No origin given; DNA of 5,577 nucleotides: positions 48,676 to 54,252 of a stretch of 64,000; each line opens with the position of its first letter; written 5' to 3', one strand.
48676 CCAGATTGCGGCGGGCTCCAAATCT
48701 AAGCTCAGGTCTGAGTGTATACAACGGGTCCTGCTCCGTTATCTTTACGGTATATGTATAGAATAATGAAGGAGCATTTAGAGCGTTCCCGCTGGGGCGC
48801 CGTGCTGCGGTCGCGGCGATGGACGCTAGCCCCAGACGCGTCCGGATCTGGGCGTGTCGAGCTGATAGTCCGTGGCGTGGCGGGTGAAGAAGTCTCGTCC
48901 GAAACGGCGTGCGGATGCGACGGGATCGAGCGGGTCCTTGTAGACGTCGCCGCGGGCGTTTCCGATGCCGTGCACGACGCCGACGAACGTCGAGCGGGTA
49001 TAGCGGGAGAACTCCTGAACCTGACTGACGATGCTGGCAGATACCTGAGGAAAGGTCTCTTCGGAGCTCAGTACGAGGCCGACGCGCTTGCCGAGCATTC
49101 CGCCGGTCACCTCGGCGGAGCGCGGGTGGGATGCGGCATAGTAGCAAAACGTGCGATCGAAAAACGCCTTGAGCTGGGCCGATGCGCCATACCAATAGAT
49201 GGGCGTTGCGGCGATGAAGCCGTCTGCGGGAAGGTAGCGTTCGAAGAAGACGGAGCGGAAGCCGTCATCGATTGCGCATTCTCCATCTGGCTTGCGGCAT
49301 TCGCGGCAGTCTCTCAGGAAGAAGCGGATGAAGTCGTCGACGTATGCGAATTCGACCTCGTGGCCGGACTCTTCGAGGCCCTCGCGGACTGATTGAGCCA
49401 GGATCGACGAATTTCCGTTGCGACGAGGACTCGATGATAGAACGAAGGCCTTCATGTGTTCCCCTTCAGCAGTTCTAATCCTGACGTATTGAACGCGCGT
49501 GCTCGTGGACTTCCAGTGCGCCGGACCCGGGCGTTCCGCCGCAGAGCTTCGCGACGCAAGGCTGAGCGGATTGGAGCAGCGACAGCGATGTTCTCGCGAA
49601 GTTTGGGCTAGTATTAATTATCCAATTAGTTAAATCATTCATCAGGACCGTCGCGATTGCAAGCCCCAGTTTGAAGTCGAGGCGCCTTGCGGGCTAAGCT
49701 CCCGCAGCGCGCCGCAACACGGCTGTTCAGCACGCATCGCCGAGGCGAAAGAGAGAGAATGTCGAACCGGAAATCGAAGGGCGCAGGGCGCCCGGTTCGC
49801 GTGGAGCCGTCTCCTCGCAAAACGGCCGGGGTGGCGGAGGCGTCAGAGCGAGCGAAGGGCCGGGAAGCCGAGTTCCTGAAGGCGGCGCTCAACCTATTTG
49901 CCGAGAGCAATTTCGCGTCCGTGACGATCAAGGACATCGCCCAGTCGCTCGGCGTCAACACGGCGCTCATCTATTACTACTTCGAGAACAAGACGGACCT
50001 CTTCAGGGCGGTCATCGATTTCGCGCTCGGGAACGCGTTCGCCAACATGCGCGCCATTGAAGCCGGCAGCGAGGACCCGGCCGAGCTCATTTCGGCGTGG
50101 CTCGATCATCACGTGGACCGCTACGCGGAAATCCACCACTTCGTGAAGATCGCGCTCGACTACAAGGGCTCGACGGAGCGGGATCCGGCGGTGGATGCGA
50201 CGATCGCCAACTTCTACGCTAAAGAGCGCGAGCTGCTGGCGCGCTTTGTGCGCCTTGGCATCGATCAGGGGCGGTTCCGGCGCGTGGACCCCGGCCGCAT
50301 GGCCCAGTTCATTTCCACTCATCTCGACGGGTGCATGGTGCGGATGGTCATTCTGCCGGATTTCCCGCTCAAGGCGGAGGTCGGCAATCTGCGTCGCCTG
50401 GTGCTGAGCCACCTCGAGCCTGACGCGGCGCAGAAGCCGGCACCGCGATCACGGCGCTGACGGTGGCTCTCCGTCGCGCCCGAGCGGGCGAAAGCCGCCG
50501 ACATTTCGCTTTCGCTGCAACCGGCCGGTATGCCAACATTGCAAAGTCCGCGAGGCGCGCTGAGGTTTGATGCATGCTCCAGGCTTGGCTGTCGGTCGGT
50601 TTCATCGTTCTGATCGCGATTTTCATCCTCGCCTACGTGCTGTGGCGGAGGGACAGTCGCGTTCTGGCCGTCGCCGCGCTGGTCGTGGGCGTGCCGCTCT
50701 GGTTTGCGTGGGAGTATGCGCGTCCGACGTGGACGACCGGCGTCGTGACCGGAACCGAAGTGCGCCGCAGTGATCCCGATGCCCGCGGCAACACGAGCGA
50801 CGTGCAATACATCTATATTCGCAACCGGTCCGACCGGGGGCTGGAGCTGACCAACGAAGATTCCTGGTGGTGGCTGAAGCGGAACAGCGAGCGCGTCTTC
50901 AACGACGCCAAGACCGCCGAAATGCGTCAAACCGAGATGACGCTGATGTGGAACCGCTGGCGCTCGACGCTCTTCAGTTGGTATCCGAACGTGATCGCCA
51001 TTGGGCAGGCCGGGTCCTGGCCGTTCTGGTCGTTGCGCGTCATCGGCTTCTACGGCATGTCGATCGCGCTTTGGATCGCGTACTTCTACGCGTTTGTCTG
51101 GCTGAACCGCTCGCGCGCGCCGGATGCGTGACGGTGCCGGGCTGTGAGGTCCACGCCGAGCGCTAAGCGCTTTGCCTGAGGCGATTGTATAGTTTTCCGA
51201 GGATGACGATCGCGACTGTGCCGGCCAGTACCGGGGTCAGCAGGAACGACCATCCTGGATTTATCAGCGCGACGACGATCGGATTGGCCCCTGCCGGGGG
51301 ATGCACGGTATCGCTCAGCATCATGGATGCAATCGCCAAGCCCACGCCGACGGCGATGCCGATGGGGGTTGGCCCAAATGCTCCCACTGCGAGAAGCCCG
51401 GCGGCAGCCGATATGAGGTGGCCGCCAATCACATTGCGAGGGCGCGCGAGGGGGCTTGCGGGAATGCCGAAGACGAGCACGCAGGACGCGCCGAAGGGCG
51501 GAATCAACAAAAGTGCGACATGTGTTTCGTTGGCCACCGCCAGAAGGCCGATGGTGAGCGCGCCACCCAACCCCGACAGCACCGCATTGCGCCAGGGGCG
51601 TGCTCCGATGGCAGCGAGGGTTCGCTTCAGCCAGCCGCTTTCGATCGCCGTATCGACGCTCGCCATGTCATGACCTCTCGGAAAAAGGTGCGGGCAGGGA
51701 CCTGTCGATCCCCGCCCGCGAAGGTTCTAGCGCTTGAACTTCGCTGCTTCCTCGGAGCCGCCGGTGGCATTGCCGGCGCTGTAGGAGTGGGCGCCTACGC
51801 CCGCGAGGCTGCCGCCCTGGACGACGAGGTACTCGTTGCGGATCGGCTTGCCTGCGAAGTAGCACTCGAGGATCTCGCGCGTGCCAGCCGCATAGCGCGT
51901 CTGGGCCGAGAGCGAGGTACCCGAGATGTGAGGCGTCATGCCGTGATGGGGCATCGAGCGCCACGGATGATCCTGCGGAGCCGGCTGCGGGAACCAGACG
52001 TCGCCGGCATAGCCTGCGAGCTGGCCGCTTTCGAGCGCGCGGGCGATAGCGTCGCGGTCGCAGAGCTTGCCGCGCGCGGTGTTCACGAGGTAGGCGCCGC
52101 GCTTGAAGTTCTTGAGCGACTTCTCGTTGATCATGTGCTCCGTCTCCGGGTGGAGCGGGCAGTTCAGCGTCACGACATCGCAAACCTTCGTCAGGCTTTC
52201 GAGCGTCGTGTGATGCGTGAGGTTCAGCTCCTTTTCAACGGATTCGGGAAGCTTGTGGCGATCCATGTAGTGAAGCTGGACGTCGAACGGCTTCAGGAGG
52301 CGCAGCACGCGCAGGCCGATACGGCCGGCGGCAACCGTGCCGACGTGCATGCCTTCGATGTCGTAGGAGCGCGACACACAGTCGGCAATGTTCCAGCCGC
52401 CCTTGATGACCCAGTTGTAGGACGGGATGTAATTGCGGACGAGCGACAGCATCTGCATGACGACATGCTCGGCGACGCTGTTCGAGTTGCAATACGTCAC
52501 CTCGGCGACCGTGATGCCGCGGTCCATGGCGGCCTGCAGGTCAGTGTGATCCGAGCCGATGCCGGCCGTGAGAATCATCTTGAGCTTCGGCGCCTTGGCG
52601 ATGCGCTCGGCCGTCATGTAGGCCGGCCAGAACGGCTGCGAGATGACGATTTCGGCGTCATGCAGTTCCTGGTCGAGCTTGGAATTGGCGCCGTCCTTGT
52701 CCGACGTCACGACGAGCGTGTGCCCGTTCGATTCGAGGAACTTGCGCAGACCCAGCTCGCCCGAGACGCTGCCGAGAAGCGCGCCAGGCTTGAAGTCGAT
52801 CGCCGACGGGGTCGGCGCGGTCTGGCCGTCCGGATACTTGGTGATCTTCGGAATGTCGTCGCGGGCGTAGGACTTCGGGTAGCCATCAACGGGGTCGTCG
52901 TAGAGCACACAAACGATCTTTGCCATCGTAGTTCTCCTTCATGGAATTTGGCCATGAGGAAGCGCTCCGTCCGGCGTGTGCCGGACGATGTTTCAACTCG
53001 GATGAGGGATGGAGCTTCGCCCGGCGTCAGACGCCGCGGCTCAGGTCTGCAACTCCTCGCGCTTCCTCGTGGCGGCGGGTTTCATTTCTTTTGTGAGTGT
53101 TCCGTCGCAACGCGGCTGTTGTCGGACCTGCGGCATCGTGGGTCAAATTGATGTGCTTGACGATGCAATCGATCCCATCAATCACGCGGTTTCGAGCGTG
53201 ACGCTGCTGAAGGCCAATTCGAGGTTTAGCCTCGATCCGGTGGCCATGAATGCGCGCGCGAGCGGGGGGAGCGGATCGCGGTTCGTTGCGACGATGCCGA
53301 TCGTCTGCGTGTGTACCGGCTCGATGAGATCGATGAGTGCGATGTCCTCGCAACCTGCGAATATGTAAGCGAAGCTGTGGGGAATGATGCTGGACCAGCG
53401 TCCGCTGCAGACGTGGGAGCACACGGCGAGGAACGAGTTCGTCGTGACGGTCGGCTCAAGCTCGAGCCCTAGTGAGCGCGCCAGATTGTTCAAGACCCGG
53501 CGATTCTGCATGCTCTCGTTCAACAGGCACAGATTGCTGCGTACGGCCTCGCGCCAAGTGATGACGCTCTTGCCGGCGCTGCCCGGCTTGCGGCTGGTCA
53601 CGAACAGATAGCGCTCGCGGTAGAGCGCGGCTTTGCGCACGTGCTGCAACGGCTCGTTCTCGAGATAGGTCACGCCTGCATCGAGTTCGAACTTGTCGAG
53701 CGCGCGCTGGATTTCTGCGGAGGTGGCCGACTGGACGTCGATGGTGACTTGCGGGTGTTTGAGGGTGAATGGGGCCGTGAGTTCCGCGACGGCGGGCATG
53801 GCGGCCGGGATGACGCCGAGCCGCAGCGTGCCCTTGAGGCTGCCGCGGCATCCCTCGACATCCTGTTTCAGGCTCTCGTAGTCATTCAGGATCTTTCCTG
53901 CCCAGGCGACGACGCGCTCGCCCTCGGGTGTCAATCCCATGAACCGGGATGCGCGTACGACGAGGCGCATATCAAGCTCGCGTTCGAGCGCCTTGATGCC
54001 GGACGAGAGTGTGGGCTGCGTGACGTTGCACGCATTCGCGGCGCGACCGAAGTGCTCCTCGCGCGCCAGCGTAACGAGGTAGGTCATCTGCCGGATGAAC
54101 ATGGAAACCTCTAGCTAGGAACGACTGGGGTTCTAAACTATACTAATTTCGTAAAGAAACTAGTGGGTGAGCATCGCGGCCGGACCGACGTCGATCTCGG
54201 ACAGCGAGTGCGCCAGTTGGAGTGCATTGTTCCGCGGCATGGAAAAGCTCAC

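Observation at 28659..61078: A 24-bp AT-rich palindrome, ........-N8-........, recurs upstream of four unrelated transcription units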

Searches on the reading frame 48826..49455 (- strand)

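Call 20: search_protein_families(library=pfam, proteins=[window:48826-49455:-])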
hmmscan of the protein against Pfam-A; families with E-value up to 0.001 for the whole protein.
window:48826-49455:- (209 aa): 2 families
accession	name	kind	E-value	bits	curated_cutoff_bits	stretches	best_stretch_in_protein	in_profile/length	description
PF03358.20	FMN_red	-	4.8e-19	68.9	24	1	1-115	1-99/152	NADPH-dependent FMN reductase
PF02525.22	Flavodoxin_2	-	6.3e-18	65.6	27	1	1-157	1-162/198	Flavodoxin-like fold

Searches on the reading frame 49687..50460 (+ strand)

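Call 21: search_protein_families(library=pfam, proteins=[window:49687-50460:+])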
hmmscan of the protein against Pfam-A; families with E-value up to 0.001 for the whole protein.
window:49687-50460:+ (257 aa): 2 families
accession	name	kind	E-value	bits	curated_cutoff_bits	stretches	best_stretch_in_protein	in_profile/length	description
PF00440.29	TetR_N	-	2.8e-15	56.3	24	1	64-109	2-47/47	Bacterial regulatory proteins, tetR family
PF13977.11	TetR_C_6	-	1.9e-06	28.5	27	1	132-230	2-101/115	BetI-type transcriptional repressor, C-terminal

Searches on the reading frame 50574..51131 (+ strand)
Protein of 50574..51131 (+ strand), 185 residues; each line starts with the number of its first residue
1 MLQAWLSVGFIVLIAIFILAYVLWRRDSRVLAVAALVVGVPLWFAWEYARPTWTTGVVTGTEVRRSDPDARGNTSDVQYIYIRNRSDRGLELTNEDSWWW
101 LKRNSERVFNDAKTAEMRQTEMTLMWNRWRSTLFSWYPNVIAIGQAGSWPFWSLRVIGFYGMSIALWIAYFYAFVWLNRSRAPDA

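Call 21: search_protein_families(library=pfam, proteins=[window:50574-51131:+])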
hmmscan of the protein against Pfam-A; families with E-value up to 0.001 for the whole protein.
window:50574-51131:+ (185 aa): 1 family
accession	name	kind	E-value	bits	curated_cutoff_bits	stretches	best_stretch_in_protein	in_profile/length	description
PF07509.16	DUF1523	-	2.7e-07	30.6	23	1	32-148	6-144/176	Protein of unknown function (DUF1523)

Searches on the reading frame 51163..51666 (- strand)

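Call 21: search_protein_families(library=pfam, proteins=[window:51163-51666:-])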
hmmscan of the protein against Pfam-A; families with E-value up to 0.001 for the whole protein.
window:51163-51666:- (167 aa): 1 family
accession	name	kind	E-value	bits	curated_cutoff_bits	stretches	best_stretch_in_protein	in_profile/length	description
PF04982.19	TM_HPP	-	1.7e-43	148.4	27.2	1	23-164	4-151/157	HPP, transmembrane region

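Call 23: search_protein_families(library=ncbifam, proteins=[window:51163-51666:-])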
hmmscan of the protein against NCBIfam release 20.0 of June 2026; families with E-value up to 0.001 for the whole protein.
window:51163-51666:- (167 aa): 0 families

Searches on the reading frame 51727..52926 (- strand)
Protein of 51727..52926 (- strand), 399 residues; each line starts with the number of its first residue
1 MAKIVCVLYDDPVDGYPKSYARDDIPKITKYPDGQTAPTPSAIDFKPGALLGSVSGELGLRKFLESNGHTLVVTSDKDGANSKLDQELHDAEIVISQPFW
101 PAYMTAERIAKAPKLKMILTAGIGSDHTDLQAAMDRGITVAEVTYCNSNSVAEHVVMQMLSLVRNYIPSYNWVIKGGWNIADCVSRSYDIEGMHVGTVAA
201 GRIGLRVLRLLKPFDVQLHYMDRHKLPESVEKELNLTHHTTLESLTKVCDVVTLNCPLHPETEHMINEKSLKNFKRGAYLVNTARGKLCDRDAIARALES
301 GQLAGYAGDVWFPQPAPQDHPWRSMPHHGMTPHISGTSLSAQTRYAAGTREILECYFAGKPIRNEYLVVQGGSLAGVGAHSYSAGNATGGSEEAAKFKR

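Call 21: search_protein_families(library=pfam, proteins=[window:51727-52926:-])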
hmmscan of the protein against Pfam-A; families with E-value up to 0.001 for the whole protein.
window:51727-52926:- (399 aa): 2 families
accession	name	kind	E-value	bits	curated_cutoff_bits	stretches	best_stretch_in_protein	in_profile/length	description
PF02826.25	2-Hacid_dh_C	-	4.3e-51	173.3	25.1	1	156-335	1-178/178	D-isomer specific 2-hydroxyacid dehydrogenase, NAD binding domain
PF00389.36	2-Hacid_dh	-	6e-20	71.7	24.6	1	62-364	13-131/134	D-isomer specific 2-hydroxyacid dehydrogenase, catalytic domain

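Call 23: search_protein_families(library=ncbifam, proteins=[window:51727-52926:-])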
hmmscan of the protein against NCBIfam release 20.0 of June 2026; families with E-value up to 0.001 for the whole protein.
window:51727-52926:- (399 aa): 21 families
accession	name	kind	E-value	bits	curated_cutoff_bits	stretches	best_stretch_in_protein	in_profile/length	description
NF005750.0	PRK07574.1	equivalog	8.4e-213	706.5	329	1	1-385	1-385/386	NAD-dependent formate dehydrogenase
TIGR01327.1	PGDH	equivalog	1.5e-46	159.3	454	1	71-353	21-297/525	phosphoglycerate dehydrogenase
NF005069.0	PRK06487.1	equivalog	2.3e-45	155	448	1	81-363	39-317/320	2-hydroxyacid dehydrogenase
NF008759.0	PRK11790.1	equivalog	1.2e-41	142.8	404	1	62-351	26-311/410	phosphoglycerate dehydrogenase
NF009714.1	PRK13243.1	equivalog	3.8e-41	141.5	455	1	106-348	59-304/332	glyoxylate reductase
NF005387.0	PRK06932.1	equivalog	1.7e-40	138.9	492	1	86-355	40-308/314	2-hydroxyacid dehydrogenase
NF006263.0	PRK08410.1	equivalog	1.8e-36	126.1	389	1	82-354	34-304/311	D-2-hydroxyacid dehydrogenase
NF000492.1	vanH_gen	exception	1.9e-34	119.2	540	1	114-310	66-251/312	D-lactate dehydrogenase VanH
NF001309.0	PRK00257.1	equivalog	8.9e-30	103.9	434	2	187-358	111-276/379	4-phosphoerythronate dehydrogenase PdxB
NF000371.1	vanH_Agroup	exception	5.4e-29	101.4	700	1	113-310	70-256/322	VanH-A/VanH-Pt family D-lactate dehydrogenase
NF011938.0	PRK15409.1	equivalog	2.1e-28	99.3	492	1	104-346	56-296/324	glyoxylate/hydroxypyruvate reductase GhrB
NF041369.1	Dhydh_Halo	equivalog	9.9e-28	97.2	400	1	121-364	62-302/305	D-2-hydroxyacid dehydrogenase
NF000004.1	vanH-D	exception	5.1e-26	91.5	550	1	113-310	71-257/323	D-lactate dehydrogenase VanH-D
NF000151.1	vanH-Ac1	exception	3.2e-25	89.2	750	1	115-310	103-287/351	D-lactate dehydrogenase VanH-Ac1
NF000128.1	vanH-Sc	exception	7.9e-25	87.7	650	1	112-310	84-271/337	D-lactate dehydrogenase VanH-Sc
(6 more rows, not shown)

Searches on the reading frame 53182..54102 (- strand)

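Call 10: search_protein_families(library=pfam, proteins=[window:53182-54102:-])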
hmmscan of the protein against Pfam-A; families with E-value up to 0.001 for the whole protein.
window:53182-54102:- (306 aa): 2 families
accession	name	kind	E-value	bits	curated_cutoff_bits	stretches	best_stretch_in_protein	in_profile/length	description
PF03466.25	LysR_substrate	-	3.9e-27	95.5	28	1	87-287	2-202/209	LysR substrate binding domain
PF00126.33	HTH_1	-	2.7e-18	66.1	26.6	1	3-62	1-60/60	Bacterial regulatory helix-turn-helix protein, lysR family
